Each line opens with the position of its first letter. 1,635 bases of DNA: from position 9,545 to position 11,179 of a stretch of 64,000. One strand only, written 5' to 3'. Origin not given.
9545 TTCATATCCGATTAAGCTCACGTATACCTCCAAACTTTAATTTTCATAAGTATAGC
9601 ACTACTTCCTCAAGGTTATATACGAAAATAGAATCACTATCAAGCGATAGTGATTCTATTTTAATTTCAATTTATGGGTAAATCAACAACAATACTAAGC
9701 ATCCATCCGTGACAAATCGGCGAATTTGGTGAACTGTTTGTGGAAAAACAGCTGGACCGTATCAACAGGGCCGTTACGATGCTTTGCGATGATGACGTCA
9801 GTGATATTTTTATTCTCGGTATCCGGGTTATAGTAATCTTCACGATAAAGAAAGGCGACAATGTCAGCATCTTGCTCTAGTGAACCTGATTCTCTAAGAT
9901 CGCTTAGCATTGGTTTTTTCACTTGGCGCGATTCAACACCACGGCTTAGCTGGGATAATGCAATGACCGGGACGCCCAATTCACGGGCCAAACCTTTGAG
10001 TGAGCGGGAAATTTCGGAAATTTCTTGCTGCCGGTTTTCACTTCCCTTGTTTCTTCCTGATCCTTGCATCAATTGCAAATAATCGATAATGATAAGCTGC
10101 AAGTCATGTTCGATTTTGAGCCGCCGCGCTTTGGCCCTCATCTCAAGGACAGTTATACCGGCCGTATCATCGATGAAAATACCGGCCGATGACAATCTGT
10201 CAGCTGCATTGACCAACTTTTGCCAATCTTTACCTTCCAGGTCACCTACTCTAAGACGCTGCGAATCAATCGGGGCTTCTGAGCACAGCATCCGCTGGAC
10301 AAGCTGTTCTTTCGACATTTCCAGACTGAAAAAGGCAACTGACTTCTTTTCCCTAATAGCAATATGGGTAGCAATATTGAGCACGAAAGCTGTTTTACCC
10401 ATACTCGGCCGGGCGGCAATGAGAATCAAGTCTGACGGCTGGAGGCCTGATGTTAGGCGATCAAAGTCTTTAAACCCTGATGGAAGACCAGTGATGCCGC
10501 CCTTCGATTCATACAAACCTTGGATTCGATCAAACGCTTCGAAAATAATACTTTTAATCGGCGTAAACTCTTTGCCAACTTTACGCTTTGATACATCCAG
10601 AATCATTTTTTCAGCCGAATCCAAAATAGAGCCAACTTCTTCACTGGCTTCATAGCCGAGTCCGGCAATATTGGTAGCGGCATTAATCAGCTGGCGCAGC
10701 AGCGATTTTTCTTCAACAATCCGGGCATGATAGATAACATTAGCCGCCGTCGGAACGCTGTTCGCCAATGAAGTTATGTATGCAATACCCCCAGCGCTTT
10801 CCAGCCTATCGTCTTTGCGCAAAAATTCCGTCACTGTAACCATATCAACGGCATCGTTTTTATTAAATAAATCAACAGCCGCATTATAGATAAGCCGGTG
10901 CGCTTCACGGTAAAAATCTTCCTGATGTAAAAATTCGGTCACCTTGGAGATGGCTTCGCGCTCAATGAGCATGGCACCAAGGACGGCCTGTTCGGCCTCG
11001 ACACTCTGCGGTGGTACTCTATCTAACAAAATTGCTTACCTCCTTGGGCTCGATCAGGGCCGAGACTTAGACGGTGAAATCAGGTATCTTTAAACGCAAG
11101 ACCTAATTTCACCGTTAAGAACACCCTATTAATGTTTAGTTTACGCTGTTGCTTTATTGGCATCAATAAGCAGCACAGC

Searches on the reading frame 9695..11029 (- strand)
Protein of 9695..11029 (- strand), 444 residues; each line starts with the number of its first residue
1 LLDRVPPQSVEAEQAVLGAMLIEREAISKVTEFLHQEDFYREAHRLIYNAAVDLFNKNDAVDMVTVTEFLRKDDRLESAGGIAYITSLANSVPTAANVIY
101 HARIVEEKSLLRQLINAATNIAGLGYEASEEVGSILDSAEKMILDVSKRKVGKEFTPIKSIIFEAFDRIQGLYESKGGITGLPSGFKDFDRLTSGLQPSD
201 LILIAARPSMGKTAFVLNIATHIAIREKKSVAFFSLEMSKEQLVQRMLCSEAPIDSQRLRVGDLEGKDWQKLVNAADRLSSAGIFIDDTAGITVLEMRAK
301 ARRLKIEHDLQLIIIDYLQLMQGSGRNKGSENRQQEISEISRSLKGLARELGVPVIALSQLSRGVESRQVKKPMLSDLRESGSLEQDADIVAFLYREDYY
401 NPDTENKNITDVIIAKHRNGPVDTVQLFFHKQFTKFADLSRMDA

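Call 18: find_related_loci(query=window:9695-11029:-, collection=genome_contigs, flank=6000)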
Query window:9695-11029:- (444 aa) in genome_contigs; peptide patterns used: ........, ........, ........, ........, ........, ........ (x = any residue, [..] = any of these).
600 stretches matched a pattern (row limit reached: there are more); 596 encode a relative of the query (tblastn E <= 1e-3); the best 80 are kept; 80 distinct loci.
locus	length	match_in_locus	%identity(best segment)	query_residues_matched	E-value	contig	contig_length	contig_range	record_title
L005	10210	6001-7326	84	1-442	0e+0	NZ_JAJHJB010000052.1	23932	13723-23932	Pelosinus baikalensis strain Bkl1 NODE_52_length_23932_cov_84.696277, whole genome shotgun sequence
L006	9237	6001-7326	75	1-442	0e+0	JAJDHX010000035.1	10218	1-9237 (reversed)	Selenomonadales bacterium OttesenSCG-928-I06 AH-928-I06_NODE_35, whole genome shotgun sequence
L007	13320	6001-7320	72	1-441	0e+0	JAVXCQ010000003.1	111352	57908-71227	MAG: Acidaminococcaceae bacterium isolate CGS5Y2-bin78 NODE_121_length_111352_cov_11.362382, whole genome shotgun sequen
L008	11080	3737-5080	65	3-442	0e+0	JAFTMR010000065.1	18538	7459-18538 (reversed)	MAG: Phascolarctobacterium sp. isolate RGIG3958 Roe_deer_Cecum-3__c363382, whole genome shotgun sequence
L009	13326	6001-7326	84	1-442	0e+0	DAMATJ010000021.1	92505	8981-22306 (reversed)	MAG TPA_asm: Pelosinus fermentans isolate CTOTU48474 NODE_64_length_92505_cov_17.378194, whole genome shotgun sequence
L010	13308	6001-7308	64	5-440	0e+0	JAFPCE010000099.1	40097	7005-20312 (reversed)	MAG: Selenomonadaceae bacterium isolate RGIG1010 Dairy_cattle_Rectum.Co__c1582846, whole genome shotgun sequence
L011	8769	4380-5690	63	2-441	0e+0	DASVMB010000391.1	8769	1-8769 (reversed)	MAG TPA_asm: Bacillota bacterium isolate SMAG_U3089 k141_272573, whole genome shotgun sequence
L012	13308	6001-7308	61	1-439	0e+0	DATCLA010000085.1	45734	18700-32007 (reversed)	MAG TPA_asm: Bacillota bacterium isolate SMAG_U7110 k141_768288, whole genome shotgun sequence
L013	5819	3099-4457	61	1-441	0e+0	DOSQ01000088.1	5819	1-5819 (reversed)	MAG TPA_asm: Acidaminococcaceae bacterium isolate UBA9839 contig_29748, whole genome shotgun sequence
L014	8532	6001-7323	59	1-444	8e-177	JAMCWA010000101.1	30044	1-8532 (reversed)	MAG: Bacillota bacterium isolate FK_Sedi_B_Bin.70 NODE_4661_length_30044_cov_5.95605, whole genome shotgun sequence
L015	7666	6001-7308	60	2-440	4e-175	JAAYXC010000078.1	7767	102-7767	MAG: Bacillota bacterium isolate AS02xzSISU_37 10302_AS02, whole genome shotgun sequence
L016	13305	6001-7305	59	1-438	7e-174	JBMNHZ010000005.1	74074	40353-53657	MAG: Lutisporaceae bacterium isolate SBF912LR0HQ0046 contig_27143, whole genome shotgun sequence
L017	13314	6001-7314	59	2-442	2e-173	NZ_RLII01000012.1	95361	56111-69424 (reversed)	Acetivibrio mesophilus strain N2K1 seq12, whole genome shotgun sequence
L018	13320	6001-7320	58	2-442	2e-173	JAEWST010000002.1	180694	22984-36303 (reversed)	MAG: Bacillota bacterium isolate OH_SDB_116 k127_86765, whole genome shotgun sequence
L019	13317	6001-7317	59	2-442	9e-173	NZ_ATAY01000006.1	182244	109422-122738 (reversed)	Ruminiclostridium papyrosolvens C7 contig00006, whole genome shotgun sequence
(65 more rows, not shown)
